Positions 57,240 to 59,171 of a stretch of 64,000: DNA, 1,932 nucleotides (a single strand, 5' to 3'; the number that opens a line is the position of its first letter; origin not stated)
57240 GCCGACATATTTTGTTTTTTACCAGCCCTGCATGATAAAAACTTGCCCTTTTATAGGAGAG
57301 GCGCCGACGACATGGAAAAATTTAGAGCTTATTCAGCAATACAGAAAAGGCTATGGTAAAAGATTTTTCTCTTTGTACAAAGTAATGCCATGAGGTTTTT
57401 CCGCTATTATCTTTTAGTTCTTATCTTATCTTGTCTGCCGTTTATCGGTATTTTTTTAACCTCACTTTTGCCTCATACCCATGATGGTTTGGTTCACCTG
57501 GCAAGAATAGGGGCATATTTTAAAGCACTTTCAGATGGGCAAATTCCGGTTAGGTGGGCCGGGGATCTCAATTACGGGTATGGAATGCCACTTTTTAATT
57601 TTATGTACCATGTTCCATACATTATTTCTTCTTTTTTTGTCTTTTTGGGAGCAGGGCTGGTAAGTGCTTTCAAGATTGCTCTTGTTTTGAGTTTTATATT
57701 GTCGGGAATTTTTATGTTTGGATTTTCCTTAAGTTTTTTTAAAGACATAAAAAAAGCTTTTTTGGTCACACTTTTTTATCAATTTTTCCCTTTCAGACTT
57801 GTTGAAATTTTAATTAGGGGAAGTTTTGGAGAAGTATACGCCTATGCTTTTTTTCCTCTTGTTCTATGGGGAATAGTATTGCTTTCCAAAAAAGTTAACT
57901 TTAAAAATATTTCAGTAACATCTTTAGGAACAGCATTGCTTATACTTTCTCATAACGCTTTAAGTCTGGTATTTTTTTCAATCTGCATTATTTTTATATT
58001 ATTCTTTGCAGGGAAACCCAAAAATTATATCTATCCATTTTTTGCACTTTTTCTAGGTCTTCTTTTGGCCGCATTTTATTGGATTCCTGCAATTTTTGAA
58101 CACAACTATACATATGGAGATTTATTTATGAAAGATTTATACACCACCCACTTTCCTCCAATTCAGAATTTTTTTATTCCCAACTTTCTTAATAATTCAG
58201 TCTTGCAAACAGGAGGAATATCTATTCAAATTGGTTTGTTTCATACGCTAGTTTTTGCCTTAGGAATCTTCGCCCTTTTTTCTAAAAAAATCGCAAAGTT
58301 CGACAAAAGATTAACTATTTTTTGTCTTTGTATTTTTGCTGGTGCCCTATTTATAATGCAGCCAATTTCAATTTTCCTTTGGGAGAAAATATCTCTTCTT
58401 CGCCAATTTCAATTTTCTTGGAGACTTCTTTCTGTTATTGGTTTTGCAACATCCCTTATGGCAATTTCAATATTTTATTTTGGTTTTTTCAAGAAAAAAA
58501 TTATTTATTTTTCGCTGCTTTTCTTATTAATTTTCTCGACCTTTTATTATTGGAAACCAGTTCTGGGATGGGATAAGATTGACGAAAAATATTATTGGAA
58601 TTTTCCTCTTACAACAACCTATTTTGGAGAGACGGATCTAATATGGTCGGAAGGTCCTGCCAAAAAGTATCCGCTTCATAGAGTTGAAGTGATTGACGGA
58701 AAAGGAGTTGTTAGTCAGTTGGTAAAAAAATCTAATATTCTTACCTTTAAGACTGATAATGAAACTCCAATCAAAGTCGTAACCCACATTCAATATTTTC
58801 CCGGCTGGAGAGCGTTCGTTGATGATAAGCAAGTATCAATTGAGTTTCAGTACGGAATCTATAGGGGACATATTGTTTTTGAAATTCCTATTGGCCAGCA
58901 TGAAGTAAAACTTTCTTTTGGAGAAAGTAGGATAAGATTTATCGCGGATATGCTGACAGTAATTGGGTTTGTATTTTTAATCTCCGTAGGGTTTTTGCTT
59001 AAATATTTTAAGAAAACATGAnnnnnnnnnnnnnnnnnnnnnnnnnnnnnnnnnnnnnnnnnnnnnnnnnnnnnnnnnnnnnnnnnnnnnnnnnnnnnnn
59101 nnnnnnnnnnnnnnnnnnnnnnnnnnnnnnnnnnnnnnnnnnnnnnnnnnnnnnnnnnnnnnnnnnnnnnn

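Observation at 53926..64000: Tandem array of six GT-C membrane glycosyltransferase paralogs behind an Alg5-like polyprenol-phosphate sugar synthase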

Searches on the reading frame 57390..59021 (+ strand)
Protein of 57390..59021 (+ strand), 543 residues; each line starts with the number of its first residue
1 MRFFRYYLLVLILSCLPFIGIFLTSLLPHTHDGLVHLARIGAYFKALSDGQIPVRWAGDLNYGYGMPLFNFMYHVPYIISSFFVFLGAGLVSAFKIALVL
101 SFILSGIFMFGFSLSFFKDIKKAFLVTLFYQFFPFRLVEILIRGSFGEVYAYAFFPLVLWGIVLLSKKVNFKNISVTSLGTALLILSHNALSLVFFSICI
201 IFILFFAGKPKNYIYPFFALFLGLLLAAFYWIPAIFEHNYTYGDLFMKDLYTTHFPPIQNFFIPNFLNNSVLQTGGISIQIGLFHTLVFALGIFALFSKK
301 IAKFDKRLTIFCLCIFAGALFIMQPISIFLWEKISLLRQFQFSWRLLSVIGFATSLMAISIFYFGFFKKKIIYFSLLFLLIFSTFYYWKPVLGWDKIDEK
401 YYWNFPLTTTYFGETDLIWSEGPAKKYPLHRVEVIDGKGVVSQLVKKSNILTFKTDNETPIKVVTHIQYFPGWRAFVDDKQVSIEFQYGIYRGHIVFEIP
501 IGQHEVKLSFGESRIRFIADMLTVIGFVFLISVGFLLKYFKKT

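Call 6: search_protein_families(library=pfam, proteins=[window:57390-59021:+], max_evalue=0.01)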
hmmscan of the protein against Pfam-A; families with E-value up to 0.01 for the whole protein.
window:57390-59021:+ (543 aa): 0 families

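Call 7: search_protein_families(library=ncbifam, proteins=[window:57390-59021:+], max_evalue=0.01)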
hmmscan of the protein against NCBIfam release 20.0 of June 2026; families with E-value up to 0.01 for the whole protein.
window:57390-59021:+ (543 aa): 0 families

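Call 11: search_protein_families(library=pfam, proteins=[window:57390-59021:+], max_evalue=10)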
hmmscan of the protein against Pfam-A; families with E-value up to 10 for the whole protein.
window:57390-59021:+ (543 aa): 2 families
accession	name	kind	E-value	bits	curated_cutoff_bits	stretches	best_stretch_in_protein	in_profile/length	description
PF11847.13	GT-C_AftD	-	0.31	9.3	26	1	96-234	79-214/661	Alpha-(1->3)-arabinofuranosyltransferase, N-terminal GT-C domain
PF17447.7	YkpC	-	0.38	11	27.7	1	98-116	8-26/42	Uncharacterized YkpC-like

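Call 12: search_solved_structures(query=window:57390-59021:+, max_evalue=10)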
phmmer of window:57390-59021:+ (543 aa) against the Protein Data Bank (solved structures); distinct sequences matched with E-value up to 10: 0.

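Call 13: find_homologous_proteins(query=window:57390-59021:+, max_evalue=0.001)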
Query window:57390-59021:+ (543 aa): 642 proteins with E <= 0.001 among 8000 candidates; the best 120 are listed.
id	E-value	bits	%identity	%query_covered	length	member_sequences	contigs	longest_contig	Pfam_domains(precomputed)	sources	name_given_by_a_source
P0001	0.0e+0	1200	100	100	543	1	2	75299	-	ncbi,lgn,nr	ncbi:MAG: hypothetical protein HYW62_04825 [Candidatus Levybacteria bacterium]|nr:hypothetical prote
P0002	0.0e+0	1010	82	100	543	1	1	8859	-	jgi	-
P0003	3.9e-295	998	82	100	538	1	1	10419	PF10131.16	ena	-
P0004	5.4e-289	978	79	100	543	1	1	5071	-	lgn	-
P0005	9.6e-286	967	79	100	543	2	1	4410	-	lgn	-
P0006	5.6e-285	965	78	100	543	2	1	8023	-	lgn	-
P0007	3.1e-283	959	79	99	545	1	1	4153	PF10131.16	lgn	-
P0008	1.9e-282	956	78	100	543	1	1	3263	-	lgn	-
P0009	3.3e-282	955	77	100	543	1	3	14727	-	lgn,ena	-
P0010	2.4e-279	946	77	100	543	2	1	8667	PF10131.16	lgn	-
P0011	4.9e-279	945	78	100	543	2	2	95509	-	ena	-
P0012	1.0e-277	941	78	98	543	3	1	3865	-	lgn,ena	-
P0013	4.6e-277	938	76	100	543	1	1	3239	-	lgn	-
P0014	2.2e-276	936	78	98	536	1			-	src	-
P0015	8.1e-273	924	75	100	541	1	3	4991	PF10131.16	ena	-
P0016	1.6e-272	923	75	100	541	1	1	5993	PF10131.16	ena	-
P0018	1.2e-270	917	75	100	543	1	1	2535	PF10131.16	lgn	-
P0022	4.8e-267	905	74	100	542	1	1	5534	PF10131.16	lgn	-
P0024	1.4e-260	884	71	100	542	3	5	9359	PF10131.16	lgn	-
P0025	2.1e-260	883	73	100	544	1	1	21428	PF10131.16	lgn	-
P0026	4.0e-259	879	73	99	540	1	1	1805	PF10131.16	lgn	-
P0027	5.1e-259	879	72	100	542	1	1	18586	PF10131.16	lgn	-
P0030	1.6e-255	867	72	99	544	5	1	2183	PF10131.16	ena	-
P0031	3.4e-247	840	70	98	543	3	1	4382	PF10131.16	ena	-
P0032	6.1e-234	796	66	100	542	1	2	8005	PF10131.16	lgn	-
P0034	3.5e-228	777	67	99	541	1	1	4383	PF10131.16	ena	-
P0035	1.0e-224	766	63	100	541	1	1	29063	PF10131.16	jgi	jgi:hypothetical protein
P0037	5.9e-219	747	63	99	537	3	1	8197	PF10131.16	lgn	-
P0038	8.7e-219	746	64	97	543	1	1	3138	PF10131.16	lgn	-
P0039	2.7e-218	744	61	98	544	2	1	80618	PF10131.16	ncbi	-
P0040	4.1e-218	744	64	96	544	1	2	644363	PF10131.16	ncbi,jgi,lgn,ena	-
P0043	6.8e-215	733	64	95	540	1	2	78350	PF10131.16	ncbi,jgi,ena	-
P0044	2.1e-214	732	61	100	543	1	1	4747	PF10131.16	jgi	-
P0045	9.2e-214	729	62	98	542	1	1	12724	PF10131.16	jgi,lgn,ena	-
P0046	1.9e-213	728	63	96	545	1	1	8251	PF10131.16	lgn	-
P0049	8.1e-211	720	61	97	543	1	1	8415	PF10131.16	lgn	-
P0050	1.9e-209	715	59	98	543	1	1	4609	PF10131.16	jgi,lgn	-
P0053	7.9e-206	703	61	96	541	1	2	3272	PF10131.16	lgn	-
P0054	1.3e-205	703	59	98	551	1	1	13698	PF10131.16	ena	-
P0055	1.6e-205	702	61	92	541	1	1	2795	PF10131.16,PF09586.17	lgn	-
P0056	2.0e-205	702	60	97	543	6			PF10131.16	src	-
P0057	7.8e-205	700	61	97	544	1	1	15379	PF10131.16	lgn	-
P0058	6.7e-204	697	61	97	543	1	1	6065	PF10131.16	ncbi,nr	ncbi:MAG: 6-pyruvoyl-tetrahydropterin synthase-related protein [Patescibacteria group bacterium]|nr:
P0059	7.3e-204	697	57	100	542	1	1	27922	PF10131.16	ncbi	-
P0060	2.1e-203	695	60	97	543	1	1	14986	PF10131.16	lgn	-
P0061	2.4e-203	695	59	97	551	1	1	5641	PF10131.16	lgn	-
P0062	3.2e-203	695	59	99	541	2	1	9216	PF10131.16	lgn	-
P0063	1.5e-202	692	61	97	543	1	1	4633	PF10131.16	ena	-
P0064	4.1e-202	691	60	97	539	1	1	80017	PF10131.16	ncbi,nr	ncbi:MAG: hypothetical protein Q8P80_03395 [Candidatus Levybacteria bacterium]|nr:hypothetical prote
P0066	2.2e-201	689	57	99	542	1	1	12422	PF10131.16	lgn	-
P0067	2.2e-201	689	60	97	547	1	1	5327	PF10131.16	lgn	-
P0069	3.6e-200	685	60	95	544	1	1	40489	PF10131.16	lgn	-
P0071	7.7e-200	684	57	98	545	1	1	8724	PF10131.16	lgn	-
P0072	2.1e-199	682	58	97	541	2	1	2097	PF10131.16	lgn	-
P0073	3.1e-199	682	56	99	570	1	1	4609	PF10131.16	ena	-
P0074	1.1e-198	680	57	94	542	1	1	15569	PF10131.16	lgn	-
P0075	1.4e-198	679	56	98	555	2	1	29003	PF10131.16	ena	-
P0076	1.6e-198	679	55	100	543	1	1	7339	PF10131.16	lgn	-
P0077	2.0e-198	679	58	99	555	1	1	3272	PF10131.16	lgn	-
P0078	4.1e-198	678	57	99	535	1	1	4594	PF10131.16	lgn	-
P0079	6.2e-198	677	59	97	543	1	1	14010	PF10131.16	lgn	-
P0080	7.2e-198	677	59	95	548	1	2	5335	PF10131.16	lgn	-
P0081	1.4e-197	676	55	99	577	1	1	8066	PF10131.16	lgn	-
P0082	2.7e-197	675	58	96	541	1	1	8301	PF10131.16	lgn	-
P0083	3.1e-197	675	59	97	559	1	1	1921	PF10131.16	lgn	-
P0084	4.8e-197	674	58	96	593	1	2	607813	PF10131.16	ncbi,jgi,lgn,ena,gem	-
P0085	6.3e-197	674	57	95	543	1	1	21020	PF10131.16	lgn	-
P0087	9.9e-197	673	58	96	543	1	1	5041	PF10131.16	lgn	-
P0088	1.0e-196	673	59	97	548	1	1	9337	PF10131.16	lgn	-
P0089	1.7e-196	672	57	97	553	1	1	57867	PF10131.16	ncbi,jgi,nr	ncbi:hypothetical protein C4577_05960 [Candidatus Parcubacteria bacterium]|nr:MAG: hypothetical prot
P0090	1.8e-196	672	57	98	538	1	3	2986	PF10131.16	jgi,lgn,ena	-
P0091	4.7e-196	671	58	96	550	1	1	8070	PF10131.16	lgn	-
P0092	4.9e-196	671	76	74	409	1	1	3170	PF10131.16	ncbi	-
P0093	5.4e-196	671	60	96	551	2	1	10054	PF10131.16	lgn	-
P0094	5.8e-196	671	57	98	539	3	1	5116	PF10131.16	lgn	-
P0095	6.4e-196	671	59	96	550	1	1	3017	PF10131.16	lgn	-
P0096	5.9e-195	667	56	96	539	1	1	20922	PF10131.16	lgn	-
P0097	1.6e-194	666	57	99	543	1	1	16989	PF10131.16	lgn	-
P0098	3.1e-194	665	58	97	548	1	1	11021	PF10131.16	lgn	-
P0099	3.5e-194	665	56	95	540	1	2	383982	PF10131.16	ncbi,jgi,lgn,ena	-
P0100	5.5e-194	664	57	99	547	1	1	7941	PF10131.16,PF09586.17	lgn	-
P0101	8.3e-194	664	56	98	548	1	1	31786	PF10131.16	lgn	-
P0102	2.0e-193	662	57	97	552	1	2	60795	PF10131.16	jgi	-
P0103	4.3e-193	661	57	98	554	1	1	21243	PF10131.16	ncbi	ncbi:MAG TPA: 6-pyruvoyl-tetrahydropterin synthase-related protein [Patescibacteria group bacterium]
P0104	5.8e-193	661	56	98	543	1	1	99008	PF10131.16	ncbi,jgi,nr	ncbi:hypothetical protein C4559_03195 [Candidatus Microgenomates bacterium]|nr:MAG: hypothetical pro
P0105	7.2e-193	660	56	95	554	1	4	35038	PF10131.16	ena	-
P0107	1.6e-192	659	58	96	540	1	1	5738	PF10131.16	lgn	-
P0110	5.8e-191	654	56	99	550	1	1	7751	PF10131.16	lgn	-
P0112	8.9e-191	654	56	98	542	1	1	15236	PF10131.16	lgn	-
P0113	1.5e-190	653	56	98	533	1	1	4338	PF10131.16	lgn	-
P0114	2.1e-190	652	57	94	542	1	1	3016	PF10131.16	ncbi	-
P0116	4.8e-190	651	56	94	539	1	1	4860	PF10131.16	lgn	-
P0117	1.2e-189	650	57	98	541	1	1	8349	PF10131.16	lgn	-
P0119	1.5e-189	650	53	100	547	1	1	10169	PF10131.16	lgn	-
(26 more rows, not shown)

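Call 14: find_encoding_contigs(protein=P0001, flank=10000, max_places=4)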
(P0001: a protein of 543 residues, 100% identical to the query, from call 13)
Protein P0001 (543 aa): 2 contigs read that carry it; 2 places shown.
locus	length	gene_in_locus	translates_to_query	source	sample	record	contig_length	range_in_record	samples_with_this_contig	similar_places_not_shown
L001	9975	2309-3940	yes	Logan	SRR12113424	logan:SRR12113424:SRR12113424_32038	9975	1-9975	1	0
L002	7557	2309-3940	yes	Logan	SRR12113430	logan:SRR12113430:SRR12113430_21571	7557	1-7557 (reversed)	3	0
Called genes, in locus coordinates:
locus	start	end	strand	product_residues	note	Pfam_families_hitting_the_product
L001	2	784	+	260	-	?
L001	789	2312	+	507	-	PF13231:PMT_2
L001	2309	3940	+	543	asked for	-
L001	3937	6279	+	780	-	PF09586:YfhO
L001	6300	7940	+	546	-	PF02366:PMT, PF13231:PMT_2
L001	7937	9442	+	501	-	-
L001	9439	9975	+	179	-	?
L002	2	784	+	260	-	?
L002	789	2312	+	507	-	PF13231:PMT_2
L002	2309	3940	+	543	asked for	-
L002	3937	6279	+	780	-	PF09586:YfhO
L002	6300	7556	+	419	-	?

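Call 17: find_related_loci(query=window:57390-59021:+, collection=genome_contigs, flank=10000)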
Query window:57390-59021:+ (543 aa) in genome_contigs; peptide patterns used: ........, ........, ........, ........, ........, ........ (x = any residue, [..] = any of these).
169 stretches matched a pattern; 9 encode a relative of the query (tblastn E <= 1e-3); 9 distinct loci.
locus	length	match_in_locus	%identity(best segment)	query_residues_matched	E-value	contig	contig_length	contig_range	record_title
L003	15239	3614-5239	63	1-541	0e+0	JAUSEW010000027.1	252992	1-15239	MAG: Candidatus Levyibacteriota bacterium isolate E14_maxbin.252 E14_k141_1713433, whole genome shotgun sequence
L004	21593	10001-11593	57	5-533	0e+0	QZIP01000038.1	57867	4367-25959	MAG: Candidatus Parcubacteria bacterium isolate SURF_62 Ga0104751_1000670, whole genome shotgun sequence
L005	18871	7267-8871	61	1-534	0e+0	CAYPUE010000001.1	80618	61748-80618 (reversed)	MAG TPA_asm: uncultured Gammaproteobacteria bacterium isolate SRP269290_co2_354 genome assembly, contig: NODE_207_length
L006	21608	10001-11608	56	7-542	0e+0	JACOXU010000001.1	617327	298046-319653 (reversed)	MAG: Candidatus Levyibacteriota bacterium isolate NC_groundwater_161_Ag_S-0.1um_37_19 S4_GD2017_2_S1_scaffold_10, whole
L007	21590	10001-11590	53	4-535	0e+0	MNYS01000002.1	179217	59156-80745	MAG: Candidatus Levybacteria bacterium CG2_30_37_29 cg2_3.0_scaffold_8_c, whole genome shotgun sequence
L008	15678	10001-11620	49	1-538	6e-171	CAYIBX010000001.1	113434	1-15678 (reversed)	MAG TPA_asm: uncultured Gammaproteobacteria bacterium isolate ERP119705_co18_370 genome assembly, contig: NODE_77_length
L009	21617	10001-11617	51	1-542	7e-171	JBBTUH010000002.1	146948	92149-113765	MAG: Patescibacteria group bacterium isolate H41-bin250_1 H41_bin250_1_000000000002, whole genome shotgun sequence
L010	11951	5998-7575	50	1-525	7e-169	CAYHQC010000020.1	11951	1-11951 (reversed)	MAG TPA_asm: uncultured Gammaproteobacteria bacterium isolate ERP119705_co15_352 genome assembly, contig: NODE_6239_leng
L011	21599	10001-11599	44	4-538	7e-142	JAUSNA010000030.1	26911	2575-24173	MAG: Candidatus Levyibacteriota bacterium isolate E19_metabat.bin.104 E19_k141_518181, whole genome shotgun sequence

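Call 25: search_solved_structures(query=A1, max_evalue=10)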
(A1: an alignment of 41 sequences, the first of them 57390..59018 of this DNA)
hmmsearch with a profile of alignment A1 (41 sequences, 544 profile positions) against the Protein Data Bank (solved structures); distinct sequences matched with E-value up to 10: 0.

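Call 34: search_protein_families(library=pfam, proteins=[L005:16066-16782:+, L005:16769-18223:+, L005:18225-18869:+, L005:14580-16076:+, L001:7937-9442:+], max_evalue=0.01)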
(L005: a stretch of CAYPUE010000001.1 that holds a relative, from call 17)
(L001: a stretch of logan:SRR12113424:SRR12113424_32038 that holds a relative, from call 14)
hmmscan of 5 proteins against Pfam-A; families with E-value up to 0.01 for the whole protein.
L005:16066-16782:+ (238 aa): 3 families
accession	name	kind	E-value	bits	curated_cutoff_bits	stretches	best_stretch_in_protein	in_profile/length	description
PF00535.33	Glycos_transf_2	-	1.1e-26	94.2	23.3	1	10-140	1-130/168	Glycosyl transferase family 2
PF10111.15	Glyco_tranf_2_2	-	1.2e-05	25.4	27.3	1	11-103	2-94/276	Glycosyltransferase like family 2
PF13641.12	Glyco_tranf_2_3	-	6e-05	23.6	27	1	7-100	1-96/230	Glycosyltransferase like family 2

L005:16769-18223:+ (484 aa): 2 families
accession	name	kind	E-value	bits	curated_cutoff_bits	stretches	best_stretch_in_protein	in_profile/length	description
PF13440.11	Polysacc_synt_3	-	4.8e-47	161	23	1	42-321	6-283/293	Polysaccharide biosynthesis protein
PF01943.22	Polysacc_synt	-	3.5e-17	63.2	28.2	1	14-282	2-274/274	Polysaccharide biosynthesis protein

L005:18225-18869:+ (215 aa): 4 families
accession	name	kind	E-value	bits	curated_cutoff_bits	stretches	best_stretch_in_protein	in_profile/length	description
PF00535.33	Glycos_transf_2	-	2.4e-23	83.3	23.3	1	5-107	1-114/168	Glycosyl transferase family 2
PF10111.15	Glyco_tranf_2_2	-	0.00081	19.4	27.3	1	5-99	1-107/276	Glycosyltransferase like family 2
PF13704.12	Glyco_tranf_2_4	-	0.0037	18.2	27.5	0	27-84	19-82/98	Glycosyl transferase family 2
PF13641.12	Glyco_tranf_2_3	-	0.0054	17.2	27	1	4-103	3-115/230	Glycosyltransferase like family 2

L005:14580-16076:+ (498 aa): 2 families
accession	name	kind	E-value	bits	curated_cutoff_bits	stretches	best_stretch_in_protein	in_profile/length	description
PF10131.15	PTPS_related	-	1.6e-08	33.9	26.4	1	70-381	1-303/621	6-pyruvoyl-tetrahydropterin synthase related domain; membrane protein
PF13231.12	PMT_2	-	2.3e-07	31.6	26.1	1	75-237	4-160/160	Dolichyl-phosphate-mannose-protein mannosyltransferase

L001:7937-9442:+ (501 aa): 0 families

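Call 39: predict_structure(alignment_id=A2)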
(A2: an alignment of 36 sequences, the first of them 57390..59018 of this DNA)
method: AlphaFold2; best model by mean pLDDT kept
length: 543 residues; sequences in the alignment: 36
mean_pLDDT: 85.7   pTM: 0.88
mean pLDDT of the five models: 85.7, 84.8, 84.4, 84.3, 82.8
residues with pLDDT >= 90: 309; 70-90: 171; 50-70: 28; < 50: 35
segments of 3 or more residues with pLDDT < 50: 61-71, 241-245, 407-424
pLDDT, mean of each block of 10 residues (from residue 1): 85 93 90 82 87 68 39 82 94 95 97 97 97 93 87 97 94 96 89 94 93 94 93 72 54 84 85 86 95 92 95 97 92 77 89 97 92 95 88 85 59 36 56 91 88 96 84 89 84 85 94 84 94 84 53
secondary structure, 60 per line:
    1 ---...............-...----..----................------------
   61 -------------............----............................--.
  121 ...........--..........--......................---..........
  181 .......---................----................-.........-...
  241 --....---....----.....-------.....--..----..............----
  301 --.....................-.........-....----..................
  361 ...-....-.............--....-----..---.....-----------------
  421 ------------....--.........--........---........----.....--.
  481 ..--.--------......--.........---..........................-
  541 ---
elements in order: H4-18 H33-48 H74-85 H90-117 H120-131 H134-143 H146-167 H171-187 H191-206 H211-226 H228-236 H243-246 H250-253 H258-262 H283-296 H303-323 H325-333 H335-338 H343-363 H365-368 H370-382 H385-388 H399-403 E433-436 E439-447 E450-457 E461-468 E473-477 E480-482 E494-499 E502-510 H514-539

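Call 42: fold_search(model_id=the predicted structure, library=pdb)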
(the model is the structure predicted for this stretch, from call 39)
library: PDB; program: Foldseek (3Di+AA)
matches with E <= 10: 390; with E <= 0.001: 13
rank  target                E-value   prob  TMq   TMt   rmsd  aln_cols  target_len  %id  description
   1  8agb_A                3.3e-05  1.00  0.46  0.40  11.5       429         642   15  Structure of yeast oligosaccharylransferase complex with lipid-linked oligosaccharide bound (released 2022-12-07)
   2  8age_A                5.0e-05  1.00  0.45  0.38  10.3       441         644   13  Structure of yeast oligosaccharylransferase complex with acceptor peptide bound (released 2022-12-07)
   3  8pn9_A                7.7e-05  1.00  0.43  0.37  11.5       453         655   12  Structure of human oligosaccharyltransferase OST-A complex bound to NGI-1 (released 2024-05-08)
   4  8agc_A                8.8e-05  1.00  0.48  0.39   8.4       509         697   12  Structure of yeast oligosaccharylransferase complex with lipid-linked oligosaccharide and non-acceptor peptide bound (released 2022-12-07)
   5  6c26_A                1.3e-04  1.00  0.44  0.37  13.1       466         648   15  The Cryo-EM structure of a eukaryotic oligosaccharyl transferase complex (released 2018-01-31)
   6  6ezn_F                1.7e-04  1.00  0.45  0.39  11.7       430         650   12  Cryo-EM structure of the yeast oligosaccharyltransferase (OST) complex (released 2018-01-17)
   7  7oci_F                1.7e-04  1.00  0.45  0.39  11.0       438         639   13  Cryo-EM structure of yeast Ost6p containing oligosaccharyltransferase complex (released 2022-02-16)
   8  6s7t_A                4.1e-04  1.00  0.41  0.32  19.1       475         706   14  Cryo-EM structure of human oligosaccharyltransferase complex OST-B (released 2019-12-18)
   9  6s7o_A                7.1e-04  1.00  0.44  0.37  10.8       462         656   11  Cryo-EM structure of human oligosaccharyltransferase complex OST-A (released 2019-12-18)
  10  9n9j_I                7.1e-04  1.00  0.42  0.33  10.7       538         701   10  Structure of a GRP94 folding intermediate engaged with a CCDC134- and FKBP11-bound secretory translocon (released 2025-11-19)
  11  6w98_A                8.1e-04  1.00  0.38  0.18  10.4       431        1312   15  Single-Particle Cryo-EM Structure of Arabinofuranosyltransferase AftD from Mycobacteria (released 2020-05-13)
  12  8b6l_I                8.5e-04  1.00  0.45  0.37  15.8       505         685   13  Subtomogram average of the human Sec61-TRAP-OSTA-translocon (released 2022-12-07)
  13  5ogl_A                9.2e-04  1.00  0.41  0.33   8.5       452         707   12  Structure of bacterial oligosaccharyltransferase PglB in complex with an acceptor peptide and an lipid-linked oligosac (released 2017-10-25)
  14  3wak                  1.2e-03  1.00  0.44  0.30  10.7       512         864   12  Crystal structure of the Archaeoglobus fulgidus oligosaccharyltransferase (O29867_ARCFU) in the apo form (released 2013-10-30)
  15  3waj                  1.7e-03  1.00  0.43  0.31  16.3       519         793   13  Crystal structure of the Archaeoglobus fulgidus oligosaccharyltransferase (O29867_ARCFU) complex with Zn and sulfate (released 2013-10-30)
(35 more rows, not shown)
